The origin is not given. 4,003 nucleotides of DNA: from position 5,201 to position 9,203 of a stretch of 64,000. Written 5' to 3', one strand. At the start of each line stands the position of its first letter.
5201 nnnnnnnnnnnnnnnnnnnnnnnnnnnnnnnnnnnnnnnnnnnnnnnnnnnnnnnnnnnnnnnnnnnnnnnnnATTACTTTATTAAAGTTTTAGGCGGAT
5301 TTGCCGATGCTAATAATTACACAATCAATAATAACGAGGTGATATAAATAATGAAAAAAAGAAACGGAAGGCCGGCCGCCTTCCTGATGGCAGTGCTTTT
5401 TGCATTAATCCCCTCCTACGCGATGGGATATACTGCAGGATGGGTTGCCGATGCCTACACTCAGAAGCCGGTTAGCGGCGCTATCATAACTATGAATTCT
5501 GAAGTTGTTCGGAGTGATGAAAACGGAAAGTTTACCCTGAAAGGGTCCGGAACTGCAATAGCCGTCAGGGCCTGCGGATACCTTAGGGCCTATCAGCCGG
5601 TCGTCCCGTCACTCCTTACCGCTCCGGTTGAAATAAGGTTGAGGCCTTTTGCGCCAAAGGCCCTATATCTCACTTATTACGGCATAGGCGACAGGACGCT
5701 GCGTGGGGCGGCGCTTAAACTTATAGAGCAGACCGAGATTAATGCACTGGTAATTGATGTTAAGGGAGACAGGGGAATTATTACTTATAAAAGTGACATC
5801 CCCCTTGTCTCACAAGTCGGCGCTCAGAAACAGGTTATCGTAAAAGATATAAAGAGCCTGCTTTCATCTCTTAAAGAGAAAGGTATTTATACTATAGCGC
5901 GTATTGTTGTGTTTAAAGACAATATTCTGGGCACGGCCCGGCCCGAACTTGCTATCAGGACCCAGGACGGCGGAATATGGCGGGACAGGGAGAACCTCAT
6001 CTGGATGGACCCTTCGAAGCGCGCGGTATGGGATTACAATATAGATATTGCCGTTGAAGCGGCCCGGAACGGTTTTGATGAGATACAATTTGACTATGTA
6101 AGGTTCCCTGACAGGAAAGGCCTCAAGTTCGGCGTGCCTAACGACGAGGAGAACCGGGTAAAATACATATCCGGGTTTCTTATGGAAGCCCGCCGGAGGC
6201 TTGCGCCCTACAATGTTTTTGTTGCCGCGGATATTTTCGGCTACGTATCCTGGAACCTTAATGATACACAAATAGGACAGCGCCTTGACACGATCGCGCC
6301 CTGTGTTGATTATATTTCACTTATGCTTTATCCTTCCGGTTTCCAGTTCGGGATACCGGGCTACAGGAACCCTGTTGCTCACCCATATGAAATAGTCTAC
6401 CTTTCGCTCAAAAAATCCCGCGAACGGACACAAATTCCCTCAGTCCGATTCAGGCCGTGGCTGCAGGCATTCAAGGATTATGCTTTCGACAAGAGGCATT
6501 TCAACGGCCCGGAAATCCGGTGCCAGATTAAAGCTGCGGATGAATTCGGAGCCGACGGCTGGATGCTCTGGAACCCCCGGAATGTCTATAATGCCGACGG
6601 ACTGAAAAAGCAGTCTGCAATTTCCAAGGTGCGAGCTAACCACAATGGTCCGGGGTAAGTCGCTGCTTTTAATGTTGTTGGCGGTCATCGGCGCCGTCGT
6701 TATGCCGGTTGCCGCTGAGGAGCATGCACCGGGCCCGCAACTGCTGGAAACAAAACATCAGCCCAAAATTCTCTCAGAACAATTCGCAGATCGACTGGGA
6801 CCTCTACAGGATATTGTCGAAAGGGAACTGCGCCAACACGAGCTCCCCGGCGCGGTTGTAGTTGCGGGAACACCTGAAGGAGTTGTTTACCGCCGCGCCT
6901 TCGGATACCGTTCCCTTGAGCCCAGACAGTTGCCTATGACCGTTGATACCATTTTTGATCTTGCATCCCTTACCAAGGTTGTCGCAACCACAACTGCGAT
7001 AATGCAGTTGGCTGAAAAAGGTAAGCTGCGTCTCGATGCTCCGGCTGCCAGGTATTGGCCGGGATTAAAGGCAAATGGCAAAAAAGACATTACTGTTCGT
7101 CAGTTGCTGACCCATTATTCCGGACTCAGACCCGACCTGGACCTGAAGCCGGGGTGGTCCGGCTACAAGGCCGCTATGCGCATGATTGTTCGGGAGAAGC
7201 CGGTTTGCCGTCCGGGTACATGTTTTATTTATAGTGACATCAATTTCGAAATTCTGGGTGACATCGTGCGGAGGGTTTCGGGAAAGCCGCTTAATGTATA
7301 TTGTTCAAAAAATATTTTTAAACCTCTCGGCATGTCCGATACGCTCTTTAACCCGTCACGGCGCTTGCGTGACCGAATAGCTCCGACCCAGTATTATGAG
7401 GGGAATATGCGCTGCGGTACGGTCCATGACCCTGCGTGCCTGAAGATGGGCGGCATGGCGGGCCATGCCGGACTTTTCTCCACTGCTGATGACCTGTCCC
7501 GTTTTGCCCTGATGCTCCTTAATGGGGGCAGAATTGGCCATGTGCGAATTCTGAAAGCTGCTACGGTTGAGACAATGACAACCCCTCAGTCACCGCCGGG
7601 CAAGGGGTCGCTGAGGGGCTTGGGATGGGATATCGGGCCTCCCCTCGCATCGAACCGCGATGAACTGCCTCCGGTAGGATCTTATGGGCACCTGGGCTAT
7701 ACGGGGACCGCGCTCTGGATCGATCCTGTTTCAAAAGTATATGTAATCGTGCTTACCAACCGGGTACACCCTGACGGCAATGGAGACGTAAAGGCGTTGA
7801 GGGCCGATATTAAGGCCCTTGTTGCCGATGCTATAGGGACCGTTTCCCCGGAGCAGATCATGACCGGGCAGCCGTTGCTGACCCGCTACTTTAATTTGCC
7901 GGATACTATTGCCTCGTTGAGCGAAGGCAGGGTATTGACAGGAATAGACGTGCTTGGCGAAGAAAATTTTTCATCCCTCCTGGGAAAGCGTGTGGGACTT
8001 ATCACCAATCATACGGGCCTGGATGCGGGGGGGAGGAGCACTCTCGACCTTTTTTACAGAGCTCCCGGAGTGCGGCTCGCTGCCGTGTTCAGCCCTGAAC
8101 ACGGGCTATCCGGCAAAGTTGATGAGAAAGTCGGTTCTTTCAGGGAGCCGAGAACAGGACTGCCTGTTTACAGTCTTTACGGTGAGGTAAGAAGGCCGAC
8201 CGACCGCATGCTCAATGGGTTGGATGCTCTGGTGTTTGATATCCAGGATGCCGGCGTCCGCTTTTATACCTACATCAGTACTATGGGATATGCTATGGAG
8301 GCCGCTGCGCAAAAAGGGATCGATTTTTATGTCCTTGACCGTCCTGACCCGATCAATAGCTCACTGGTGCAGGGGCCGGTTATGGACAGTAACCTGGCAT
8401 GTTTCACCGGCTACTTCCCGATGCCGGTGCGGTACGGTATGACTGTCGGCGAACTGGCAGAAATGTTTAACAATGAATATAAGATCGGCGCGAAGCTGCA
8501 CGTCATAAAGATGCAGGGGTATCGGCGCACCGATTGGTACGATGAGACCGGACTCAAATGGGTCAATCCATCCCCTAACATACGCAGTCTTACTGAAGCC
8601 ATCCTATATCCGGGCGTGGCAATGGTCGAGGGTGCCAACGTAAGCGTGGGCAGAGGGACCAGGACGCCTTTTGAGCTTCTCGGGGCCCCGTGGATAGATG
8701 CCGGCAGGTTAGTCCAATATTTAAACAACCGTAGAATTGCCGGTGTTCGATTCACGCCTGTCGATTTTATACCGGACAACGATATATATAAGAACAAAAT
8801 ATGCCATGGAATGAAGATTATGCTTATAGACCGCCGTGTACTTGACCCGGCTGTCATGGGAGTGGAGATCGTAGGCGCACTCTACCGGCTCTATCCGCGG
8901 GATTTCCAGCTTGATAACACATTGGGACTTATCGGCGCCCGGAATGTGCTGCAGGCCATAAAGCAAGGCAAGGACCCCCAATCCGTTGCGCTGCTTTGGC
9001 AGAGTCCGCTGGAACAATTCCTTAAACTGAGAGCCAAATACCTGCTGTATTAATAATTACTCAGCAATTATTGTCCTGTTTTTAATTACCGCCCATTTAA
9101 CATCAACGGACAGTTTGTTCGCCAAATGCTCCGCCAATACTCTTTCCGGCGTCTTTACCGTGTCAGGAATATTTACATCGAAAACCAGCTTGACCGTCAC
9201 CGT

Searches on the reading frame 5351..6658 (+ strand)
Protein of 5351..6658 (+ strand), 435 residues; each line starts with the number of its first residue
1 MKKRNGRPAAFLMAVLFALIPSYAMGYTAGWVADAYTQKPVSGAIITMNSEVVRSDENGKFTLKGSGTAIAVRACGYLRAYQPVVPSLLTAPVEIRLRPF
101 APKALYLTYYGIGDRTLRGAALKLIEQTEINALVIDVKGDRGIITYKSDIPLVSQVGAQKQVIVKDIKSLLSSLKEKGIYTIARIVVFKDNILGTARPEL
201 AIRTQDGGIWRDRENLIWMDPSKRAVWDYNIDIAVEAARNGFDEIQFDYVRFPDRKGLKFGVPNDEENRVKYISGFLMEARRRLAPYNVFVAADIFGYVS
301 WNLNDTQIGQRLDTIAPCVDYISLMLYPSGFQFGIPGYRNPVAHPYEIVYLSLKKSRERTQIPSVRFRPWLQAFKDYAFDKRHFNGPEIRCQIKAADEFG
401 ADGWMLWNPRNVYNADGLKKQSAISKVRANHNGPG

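Call 21: search_protein_families(library=pfam, proteins=[window:5351-6658:+])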
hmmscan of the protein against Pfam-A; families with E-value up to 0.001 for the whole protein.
window:5351-6658:+ (435 aa): 1 family
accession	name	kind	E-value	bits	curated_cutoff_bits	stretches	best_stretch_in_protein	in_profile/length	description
PF13200.12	DUF4015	-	4.6e-118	394.3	27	1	104-413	1-313/313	Putative glycosyl hydrolase domain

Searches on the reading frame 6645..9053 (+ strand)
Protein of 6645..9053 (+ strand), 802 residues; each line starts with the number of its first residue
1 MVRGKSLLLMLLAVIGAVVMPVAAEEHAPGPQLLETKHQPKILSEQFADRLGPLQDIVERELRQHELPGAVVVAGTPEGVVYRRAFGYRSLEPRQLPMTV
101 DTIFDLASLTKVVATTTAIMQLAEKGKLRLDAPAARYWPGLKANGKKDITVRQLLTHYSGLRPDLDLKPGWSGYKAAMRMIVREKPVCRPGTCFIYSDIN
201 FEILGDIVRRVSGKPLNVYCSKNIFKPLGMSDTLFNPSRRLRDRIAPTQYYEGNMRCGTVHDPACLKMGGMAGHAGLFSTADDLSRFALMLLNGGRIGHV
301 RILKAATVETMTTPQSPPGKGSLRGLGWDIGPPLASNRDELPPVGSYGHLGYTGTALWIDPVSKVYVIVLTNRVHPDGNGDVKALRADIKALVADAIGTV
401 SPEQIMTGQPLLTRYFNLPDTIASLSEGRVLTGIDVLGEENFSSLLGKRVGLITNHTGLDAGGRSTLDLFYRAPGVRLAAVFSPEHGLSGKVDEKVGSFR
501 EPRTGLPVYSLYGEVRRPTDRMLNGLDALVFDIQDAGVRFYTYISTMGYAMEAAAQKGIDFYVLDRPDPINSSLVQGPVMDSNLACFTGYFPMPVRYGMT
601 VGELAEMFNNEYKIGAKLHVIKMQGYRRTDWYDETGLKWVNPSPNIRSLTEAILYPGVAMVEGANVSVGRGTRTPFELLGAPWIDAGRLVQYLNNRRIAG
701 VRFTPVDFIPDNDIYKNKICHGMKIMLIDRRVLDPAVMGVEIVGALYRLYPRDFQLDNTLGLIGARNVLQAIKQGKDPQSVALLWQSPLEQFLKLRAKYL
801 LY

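Call 21: search_protein_families(library=pfam, proteins=[window:6645-9053:+])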
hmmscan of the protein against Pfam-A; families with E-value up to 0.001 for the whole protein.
window:6645-9053:+ (802 aa): 3 families
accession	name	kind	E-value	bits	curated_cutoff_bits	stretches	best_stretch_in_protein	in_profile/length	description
PF07075.17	NamZ_N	-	7.1e-82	274.2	26.9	1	450-649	1-202/203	Exo-beta-N-acetylmuramidase NamZ, N-terminal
PF00144.29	Beta-lactamase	-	2e-79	267.6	27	1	55-386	2-323/329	Beta-lactamase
PF20732.2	NamZ_C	-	5.2e-44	151.1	25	1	653-802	1-152/152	Exo-beta-N-acetylmuramidase NamZ, C-terminal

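Call 51: list_cluster_members(proteins=[window:6645-9053:+, window:5351-6658:+, window:22251-23441:+, window:12047-13432:-, window:25083-27401:+, window:50714-51904:-, window:38534-39229:-, window:13573-14589:-, window:29935-31416:+, window:35420-37978:+])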
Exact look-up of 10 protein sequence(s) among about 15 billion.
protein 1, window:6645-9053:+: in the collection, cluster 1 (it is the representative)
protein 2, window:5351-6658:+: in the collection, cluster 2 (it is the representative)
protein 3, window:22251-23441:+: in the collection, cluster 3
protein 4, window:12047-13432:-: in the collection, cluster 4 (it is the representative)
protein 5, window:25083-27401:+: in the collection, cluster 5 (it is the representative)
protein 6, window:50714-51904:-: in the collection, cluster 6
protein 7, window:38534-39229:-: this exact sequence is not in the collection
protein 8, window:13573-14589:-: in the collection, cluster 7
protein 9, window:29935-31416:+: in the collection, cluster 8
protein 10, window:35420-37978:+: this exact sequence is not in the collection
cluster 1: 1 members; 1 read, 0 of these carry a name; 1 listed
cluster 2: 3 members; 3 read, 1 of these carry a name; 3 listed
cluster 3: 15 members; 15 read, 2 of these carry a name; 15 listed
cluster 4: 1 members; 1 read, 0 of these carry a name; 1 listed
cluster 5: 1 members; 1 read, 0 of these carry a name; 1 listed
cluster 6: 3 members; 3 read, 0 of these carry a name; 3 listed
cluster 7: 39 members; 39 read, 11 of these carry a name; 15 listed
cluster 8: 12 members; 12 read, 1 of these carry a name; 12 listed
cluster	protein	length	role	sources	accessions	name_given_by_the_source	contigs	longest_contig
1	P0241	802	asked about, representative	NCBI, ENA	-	-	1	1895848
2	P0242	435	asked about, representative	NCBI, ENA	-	-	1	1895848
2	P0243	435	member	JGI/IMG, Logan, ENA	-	hypothetical protein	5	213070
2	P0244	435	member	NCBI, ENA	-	-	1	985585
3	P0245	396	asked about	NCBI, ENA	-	-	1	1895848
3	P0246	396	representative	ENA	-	-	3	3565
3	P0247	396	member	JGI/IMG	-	hypothetical protein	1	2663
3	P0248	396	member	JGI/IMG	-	hypothetical protein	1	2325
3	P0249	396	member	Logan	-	-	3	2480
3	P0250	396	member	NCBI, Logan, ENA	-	-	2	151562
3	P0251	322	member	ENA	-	-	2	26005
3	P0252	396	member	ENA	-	-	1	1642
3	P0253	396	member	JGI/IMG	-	-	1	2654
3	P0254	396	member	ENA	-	-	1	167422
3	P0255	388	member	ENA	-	-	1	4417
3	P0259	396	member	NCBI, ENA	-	-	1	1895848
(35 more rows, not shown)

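Call 52: find_encoding_contigs(protein=P0259, flank=10000, max_places=6)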
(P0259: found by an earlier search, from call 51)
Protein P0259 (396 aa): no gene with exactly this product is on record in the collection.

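Call 61: find_encoding_contigs(protein=P0250, flank=8000, max_places=6)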
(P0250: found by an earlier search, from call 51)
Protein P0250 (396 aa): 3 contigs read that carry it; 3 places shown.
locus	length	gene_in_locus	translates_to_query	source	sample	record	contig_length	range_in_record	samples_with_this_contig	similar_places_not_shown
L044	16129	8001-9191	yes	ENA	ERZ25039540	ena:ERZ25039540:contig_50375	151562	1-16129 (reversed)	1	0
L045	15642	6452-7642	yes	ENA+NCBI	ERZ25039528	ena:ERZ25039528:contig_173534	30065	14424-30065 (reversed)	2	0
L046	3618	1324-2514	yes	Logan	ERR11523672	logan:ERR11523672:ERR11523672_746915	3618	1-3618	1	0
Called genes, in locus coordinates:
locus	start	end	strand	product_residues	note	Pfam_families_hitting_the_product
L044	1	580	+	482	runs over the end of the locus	PF05598:DUF772, PF01609:DDE_Tnp_1, PF13751:DDE_Tnp_1_6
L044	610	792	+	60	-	-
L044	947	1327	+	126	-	-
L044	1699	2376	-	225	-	PF01695:IstB_IS21, PF20720:nSTAND3 (faint), PF00004:AAA (weak)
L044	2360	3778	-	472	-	PF00665:rve, PF22483:Mu-transpos_C_2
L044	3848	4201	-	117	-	-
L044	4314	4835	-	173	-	-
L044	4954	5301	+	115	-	-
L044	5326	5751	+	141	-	-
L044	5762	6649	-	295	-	PF12760:Zn_ribbon_IS1595, PF12762:DDE_Tnp_IS1595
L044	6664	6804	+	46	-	-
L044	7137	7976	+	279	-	PF13495:Phage_int_SAM_4, PF00589:Phage_integrase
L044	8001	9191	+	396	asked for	PF14319:Zn_Tnp_IS91, PF04986:Y2_Tnp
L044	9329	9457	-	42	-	-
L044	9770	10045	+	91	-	PF02604:PhdYeFM_antitox (weak)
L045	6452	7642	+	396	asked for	PF14319:Zn_Tnp_IS91, PF04986:Y2_Tnp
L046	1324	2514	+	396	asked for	PF14319:Zn_Tnp_IS91, PF04986:Y2_Tnp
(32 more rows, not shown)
